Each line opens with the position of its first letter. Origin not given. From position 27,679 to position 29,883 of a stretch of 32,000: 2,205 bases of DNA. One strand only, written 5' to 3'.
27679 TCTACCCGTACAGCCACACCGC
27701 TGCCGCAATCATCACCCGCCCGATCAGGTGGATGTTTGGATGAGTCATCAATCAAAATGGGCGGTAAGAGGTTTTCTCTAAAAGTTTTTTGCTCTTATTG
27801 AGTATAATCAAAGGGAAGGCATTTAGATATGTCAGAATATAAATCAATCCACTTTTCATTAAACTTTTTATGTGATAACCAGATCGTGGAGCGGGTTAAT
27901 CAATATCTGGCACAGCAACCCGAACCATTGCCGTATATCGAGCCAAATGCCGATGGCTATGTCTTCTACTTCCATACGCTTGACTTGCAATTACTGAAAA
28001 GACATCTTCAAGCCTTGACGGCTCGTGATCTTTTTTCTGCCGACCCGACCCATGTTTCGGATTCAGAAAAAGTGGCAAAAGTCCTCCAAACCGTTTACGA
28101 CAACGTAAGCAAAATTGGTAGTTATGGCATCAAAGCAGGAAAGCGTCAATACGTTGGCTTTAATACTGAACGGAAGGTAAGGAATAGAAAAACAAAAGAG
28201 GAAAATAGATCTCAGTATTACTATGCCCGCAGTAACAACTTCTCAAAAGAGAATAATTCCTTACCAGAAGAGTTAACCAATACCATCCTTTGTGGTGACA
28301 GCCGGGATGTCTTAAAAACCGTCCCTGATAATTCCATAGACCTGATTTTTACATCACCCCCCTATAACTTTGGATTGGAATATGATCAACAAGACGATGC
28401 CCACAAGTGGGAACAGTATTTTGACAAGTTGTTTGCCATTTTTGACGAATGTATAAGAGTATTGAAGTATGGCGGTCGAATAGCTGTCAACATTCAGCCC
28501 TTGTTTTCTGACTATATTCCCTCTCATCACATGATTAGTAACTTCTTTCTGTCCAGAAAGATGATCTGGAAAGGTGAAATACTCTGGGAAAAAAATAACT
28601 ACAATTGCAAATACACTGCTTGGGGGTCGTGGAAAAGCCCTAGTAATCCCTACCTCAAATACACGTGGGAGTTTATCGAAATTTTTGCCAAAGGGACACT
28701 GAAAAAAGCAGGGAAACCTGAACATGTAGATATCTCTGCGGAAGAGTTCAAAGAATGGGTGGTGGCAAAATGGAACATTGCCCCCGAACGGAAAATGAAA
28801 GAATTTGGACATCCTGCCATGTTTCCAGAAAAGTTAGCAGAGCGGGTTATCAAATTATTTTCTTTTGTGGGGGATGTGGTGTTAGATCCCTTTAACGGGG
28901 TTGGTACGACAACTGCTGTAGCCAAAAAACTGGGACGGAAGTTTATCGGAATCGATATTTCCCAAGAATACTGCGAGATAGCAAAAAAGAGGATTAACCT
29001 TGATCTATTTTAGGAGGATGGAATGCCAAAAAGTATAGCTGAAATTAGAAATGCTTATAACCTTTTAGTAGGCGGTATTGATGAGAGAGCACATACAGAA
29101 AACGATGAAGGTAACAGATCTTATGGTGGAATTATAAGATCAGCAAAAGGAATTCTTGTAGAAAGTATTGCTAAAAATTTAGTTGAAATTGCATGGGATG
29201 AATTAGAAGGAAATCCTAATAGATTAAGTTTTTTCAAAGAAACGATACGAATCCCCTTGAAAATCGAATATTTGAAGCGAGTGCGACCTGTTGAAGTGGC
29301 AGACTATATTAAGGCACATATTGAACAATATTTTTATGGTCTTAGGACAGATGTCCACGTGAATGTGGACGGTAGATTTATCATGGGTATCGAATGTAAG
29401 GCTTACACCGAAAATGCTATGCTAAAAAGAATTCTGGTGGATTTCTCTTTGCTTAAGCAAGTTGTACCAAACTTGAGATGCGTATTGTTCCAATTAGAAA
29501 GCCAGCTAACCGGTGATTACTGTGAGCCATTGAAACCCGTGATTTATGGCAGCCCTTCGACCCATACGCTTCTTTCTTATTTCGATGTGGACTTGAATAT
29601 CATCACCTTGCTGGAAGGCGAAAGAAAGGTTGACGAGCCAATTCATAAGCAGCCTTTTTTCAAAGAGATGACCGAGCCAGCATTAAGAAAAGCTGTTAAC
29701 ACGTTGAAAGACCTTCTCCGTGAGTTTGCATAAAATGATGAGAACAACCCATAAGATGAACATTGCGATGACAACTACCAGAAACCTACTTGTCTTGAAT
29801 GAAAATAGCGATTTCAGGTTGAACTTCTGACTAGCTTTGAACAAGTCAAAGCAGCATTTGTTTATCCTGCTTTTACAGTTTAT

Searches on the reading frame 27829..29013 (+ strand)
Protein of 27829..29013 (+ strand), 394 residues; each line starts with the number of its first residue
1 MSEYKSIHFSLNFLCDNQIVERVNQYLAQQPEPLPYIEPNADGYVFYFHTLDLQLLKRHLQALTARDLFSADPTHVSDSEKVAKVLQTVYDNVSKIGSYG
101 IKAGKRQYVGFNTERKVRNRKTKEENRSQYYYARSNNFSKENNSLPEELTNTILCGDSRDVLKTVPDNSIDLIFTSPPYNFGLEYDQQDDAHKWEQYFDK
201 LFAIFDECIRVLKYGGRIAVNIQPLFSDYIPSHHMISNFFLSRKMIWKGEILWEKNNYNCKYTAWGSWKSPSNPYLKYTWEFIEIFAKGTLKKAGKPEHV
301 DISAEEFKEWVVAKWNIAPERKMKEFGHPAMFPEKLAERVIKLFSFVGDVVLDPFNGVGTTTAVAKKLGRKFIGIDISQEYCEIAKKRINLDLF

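Call 75: search_protein_families(library=pfam, proteins=[window:27829-29013:+], max_evalue=0.001)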
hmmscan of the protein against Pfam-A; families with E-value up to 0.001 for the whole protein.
window:27829-29013:+ (394 aa): 4 families
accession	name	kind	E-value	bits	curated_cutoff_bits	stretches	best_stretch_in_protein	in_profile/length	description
PF01555.25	N6_N4_Mtase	-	5.4e-47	161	26.7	1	170-387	1-221/221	DNA methylase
PF08241.18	Methyltransf_11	-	2e-06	28.7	21.2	0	357-390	6-39/95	Methyltransferase domain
PF13649.12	Methyltransf_25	-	6.1e-05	24.1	27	0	351-389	1-41/97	Methyltransferase domain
PF09445.16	Methyltransf_15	-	7.8e-05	22.8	22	0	153-190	53-91/165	RNA cap guanine-N2 methyltransferase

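Call 90: search_protein_families(library=padloc, proteins=[window:27829-29013:+], max_evalue=0.001)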
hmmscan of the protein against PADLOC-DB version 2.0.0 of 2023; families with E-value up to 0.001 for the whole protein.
window:27829-29013:+ (394 aa): 68 families (the best 25 are shown)
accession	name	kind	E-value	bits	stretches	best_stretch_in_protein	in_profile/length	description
PDLC03353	MTase_II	-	7.6e-73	243.2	1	149-390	8-251/260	Type II methyltransferase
PDLC03350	MTase_II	-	2.1e-70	235.6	1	135-391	41-297/312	Type II methyltransferase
PDLC03299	MTase_II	-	1.2e-42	144.5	1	148-390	12-258/296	Type II methyltransferase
PDLC03371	MTase_II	-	4.5e-38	129.3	1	147-390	7-253/260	Type II methyltransferase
PDLC03259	MTase_II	-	1.5e-36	124.2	1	152-391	5-257/423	Type II methyltransferase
PDLC03387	MTase_II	-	3e-35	119.8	2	314-390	202-276/289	Type II methyltransferase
PDLC03246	MTase_II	-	5.4e-31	106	2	313-384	293-361/376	Type II methyltransferase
PDLC03260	MTase_II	-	2e-29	100.6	2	260-389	181-307/349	Type II methyltransferase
PDLC03216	MTase_II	-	4.7e-28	96.2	2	328-390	194-256/364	Type II methyltransferase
PDLC03283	MTase_II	-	9e-28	95.5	1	149-390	3-272/352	Type II methyltransferase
PDLC03230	MTase_II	-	9.3e-27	92.2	1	143-387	28-280/360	Type II methyltransferase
PDLC03738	oMTase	-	1.2e-25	88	2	328-390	204-266/376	orphan methyltransferase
PDLC03238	MTase_II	-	1.5e-25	88.1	2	80-230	52-204/428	Type II methyltransferase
PDLC03295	MTase_II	-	1.7e-25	88.1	2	320-393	196-270/292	Type II methyltransferase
PDLC03305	MTase_II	-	2.2e-23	81.3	2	325-390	180-243/513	Type II methyltransferase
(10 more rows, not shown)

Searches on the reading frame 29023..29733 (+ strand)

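Call 74: search_protein_families(library=pfam, proteins=[window:29023-29733:+], max_evalue=0.001)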
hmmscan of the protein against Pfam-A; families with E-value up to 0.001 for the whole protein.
window:29023-29733:+ (236 aa): 0 families

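Call 90: search_protein_families(library=padloc, proteins=[window:29023-29733:+], max_evalue=0.001)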
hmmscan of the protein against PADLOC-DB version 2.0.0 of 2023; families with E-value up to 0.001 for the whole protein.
window:29023-29733:+ (236 aa): 1 family
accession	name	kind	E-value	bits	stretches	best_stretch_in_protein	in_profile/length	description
PDLC03499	REase_II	-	4.5e-79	263.6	1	3-234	7-239/241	Type II restriction enzyme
